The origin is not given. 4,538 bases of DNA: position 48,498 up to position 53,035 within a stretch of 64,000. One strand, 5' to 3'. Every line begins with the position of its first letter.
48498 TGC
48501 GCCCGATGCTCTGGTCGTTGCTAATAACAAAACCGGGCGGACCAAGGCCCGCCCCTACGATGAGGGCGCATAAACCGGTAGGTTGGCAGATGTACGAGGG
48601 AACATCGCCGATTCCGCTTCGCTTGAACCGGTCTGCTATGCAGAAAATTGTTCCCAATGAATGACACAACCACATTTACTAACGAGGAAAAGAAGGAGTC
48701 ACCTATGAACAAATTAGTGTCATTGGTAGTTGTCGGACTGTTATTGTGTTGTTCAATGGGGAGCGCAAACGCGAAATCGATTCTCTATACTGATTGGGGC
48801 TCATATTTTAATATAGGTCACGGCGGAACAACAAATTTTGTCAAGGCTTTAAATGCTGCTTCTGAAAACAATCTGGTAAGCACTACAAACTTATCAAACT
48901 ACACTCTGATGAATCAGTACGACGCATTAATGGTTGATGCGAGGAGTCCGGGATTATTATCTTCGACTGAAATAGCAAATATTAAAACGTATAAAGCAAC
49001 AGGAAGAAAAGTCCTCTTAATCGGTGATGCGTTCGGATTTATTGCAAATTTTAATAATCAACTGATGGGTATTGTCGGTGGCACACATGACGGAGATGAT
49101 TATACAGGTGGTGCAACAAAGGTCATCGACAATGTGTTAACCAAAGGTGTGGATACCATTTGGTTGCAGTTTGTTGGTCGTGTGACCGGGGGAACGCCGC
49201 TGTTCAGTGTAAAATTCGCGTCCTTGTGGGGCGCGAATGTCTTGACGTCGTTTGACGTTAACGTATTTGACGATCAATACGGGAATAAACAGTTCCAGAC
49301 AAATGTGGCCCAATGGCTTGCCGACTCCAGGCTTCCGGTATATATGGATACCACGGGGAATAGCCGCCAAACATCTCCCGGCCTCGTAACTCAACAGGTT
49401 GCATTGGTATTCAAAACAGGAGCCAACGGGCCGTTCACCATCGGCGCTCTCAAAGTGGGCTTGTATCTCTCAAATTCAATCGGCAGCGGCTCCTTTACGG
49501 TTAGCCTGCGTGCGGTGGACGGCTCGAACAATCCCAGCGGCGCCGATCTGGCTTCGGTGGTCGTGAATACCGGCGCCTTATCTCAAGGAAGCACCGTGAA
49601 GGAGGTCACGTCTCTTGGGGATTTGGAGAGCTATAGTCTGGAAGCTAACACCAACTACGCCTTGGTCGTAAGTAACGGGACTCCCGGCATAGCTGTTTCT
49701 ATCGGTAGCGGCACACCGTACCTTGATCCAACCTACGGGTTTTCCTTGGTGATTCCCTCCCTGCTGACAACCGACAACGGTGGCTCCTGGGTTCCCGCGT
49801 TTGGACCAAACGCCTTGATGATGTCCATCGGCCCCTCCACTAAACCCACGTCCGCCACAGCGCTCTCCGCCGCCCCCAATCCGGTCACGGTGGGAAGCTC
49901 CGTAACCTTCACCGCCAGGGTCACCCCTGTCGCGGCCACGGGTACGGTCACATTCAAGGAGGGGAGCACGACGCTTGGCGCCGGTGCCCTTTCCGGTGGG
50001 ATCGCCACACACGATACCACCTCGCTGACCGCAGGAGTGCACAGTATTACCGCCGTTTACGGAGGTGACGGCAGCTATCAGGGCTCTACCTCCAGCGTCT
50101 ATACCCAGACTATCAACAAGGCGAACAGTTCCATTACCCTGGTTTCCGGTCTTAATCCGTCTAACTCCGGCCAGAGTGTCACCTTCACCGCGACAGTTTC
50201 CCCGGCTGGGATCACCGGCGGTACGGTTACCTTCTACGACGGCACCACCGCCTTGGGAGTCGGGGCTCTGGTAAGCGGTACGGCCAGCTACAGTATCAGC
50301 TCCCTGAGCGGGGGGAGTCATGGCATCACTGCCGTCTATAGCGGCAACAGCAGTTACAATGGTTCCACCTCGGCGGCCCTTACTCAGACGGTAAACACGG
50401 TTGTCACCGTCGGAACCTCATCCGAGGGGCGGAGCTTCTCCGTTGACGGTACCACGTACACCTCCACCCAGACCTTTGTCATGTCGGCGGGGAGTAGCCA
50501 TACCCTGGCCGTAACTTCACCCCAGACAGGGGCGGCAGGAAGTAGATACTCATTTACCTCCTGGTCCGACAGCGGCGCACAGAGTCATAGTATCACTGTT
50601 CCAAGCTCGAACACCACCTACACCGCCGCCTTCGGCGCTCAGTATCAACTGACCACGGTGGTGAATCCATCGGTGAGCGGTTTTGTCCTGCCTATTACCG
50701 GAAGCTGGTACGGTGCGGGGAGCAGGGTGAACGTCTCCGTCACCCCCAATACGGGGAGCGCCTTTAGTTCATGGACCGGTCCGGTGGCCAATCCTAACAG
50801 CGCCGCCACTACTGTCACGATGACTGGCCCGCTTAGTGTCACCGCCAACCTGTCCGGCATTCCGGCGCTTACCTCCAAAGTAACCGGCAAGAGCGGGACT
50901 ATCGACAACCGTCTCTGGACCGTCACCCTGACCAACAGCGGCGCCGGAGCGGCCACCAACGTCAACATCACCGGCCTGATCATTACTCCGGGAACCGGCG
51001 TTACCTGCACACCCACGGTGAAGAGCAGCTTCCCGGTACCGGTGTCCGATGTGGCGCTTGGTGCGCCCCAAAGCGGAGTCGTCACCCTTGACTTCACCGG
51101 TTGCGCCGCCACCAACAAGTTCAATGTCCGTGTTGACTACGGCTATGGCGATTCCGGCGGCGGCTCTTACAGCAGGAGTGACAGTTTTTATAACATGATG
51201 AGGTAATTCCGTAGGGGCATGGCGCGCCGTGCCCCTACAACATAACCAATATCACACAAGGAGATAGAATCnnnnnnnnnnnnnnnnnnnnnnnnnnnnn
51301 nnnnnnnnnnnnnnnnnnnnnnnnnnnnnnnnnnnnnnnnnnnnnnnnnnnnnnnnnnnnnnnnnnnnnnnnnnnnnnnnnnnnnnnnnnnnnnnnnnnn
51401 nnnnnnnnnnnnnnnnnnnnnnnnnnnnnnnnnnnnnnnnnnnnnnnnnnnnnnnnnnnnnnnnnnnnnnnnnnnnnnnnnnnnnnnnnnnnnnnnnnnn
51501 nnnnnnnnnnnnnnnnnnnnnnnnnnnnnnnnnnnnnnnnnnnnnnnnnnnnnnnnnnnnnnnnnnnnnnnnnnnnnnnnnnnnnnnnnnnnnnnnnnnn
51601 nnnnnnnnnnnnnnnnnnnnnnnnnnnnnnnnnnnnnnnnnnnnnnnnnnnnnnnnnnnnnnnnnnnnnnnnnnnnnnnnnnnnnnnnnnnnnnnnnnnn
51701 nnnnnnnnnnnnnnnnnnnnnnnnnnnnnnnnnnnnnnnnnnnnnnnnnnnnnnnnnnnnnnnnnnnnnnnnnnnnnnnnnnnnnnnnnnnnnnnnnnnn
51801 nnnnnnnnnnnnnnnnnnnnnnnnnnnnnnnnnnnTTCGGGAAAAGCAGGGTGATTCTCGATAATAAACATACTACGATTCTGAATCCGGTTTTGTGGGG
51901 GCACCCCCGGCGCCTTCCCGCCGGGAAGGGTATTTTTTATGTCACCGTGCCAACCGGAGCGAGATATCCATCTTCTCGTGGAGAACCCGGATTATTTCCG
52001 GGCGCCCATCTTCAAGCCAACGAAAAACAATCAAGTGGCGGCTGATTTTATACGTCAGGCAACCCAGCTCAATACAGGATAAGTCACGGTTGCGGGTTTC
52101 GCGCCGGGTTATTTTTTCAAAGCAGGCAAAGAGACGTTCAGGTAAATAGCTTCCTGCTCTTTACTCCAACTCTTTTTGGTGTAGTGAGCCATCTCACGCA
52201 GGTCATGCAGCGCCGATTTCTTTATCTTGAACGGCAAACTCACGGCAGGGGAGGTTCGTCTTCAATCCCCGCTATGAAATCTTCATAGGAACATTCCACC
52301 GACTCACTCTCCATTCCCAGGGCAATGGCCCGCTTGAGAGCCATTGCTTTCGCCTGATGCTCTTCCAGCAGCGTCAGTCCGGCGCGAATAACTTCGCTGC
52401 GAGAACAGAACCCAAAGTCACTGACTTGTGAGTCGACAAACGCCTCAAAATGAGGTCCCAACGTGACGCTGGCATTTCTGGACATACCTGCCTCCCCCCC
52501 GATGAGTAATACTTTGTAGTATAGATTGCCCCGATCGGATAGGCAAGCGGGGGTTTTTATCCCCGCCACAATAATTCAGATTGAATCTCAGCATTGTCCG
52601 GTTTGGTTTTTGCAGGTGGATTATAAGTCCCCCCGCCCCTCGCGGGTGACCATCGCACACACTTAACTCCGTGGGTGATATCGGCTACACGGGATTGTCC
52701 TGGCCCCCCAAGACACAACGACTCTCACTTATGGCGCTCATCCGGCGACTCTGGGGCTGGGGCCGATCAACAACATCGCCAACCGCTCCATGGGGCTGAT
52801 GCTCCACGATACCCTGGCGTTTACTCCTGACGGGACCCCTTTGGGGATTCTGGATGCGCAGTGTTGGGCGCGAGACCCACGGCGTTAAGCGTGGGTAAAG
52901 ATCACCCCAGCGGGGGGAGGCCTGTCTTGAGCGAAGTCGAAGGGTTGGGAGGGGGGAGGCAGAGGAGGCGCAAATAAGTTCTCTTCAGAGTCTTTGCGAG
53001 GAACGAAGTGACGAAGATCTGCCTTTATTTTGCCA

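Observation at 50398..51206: Conserved C-terminal module ending in an identical extreme tail (SDSFYN[MV]MR) in both large proteins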

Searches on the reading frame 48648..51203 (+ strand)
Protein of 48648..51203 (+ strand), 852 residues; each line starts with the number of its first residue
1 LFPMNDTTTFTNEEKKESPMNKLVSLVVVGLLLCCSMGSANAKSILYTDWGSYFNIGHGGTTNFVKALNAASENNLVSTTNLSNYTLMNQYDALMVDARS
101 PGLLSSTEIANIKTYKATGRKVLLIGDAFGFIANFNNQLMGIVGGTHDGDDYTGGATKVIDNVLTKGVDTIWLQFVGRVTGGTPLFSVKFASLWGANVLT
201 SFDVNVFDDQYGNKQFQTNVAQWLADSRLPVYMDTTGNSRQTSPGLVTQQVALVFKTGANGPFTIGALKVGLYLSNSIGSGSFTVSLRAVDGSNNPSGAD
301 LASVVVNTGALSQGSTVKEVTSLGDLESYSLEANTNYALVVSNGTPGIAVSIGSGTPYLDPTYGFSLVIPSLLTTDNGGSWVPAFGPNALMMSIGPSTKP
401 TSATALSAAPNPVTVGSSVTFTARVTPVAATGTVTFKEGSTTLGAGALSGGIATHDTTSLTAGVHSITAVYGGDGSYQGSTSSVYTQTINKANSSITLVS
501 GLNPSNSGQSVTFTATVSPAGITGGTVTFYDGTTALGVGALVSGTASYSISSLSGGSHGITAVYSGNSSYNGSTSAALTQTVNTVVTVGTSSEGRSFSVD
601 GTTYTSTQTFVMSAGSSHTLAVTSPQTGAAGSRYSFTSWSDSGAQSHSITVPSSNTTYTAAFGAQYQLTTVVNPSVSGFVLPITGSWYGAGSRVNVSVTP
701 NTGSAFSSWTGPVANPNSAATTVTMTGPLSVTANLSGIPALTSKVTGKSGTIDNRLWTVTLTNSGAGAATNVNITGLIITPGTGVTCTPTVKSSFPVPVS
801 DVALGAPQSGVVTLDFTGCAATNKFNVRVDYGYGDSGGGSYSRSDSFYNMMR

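Call 6: search_protein_families(library=pfam, proteins=[window:48648-51203:+], max_evalue=0.1)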
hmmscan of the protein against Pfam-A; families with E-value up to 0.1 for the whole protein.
window:48648-51203:+ (852 aa): 2 families
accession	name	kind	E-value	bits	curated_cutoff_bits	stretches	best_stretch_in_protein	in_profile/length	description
PF16640.11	Big_3_5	-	9.6e-39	132.3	35.5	2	406-490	1-88/88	Bacterial Ig-like domain (group 3)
PF18998.6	Flg_new_2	-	4e-08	33.6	23.6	1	669-734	2-68/73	Divergent InlB B-repeat domain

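Call 16: search_protein_families(library=ncbifam, proteins=[window:48648-51203:+], max_evalue=0.1)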
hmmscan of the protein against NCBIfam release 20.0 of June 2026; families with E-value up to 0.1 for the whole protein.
window:48648-51203:+ (852 aa): 0 families

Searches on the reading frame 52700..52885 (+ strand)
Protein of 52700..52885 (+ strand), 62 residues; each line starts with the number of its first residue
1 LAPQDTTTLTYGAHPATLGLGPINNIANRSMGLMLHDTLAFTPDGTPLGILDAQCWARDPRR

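Call 97: search_protein_families(library=pfam, proteins=[window:52700-52885:+], max_evalue=0.1)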
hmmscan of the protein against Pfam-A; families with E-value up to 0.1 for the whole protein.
window:52700-52885:+ (62 aa): 0 families
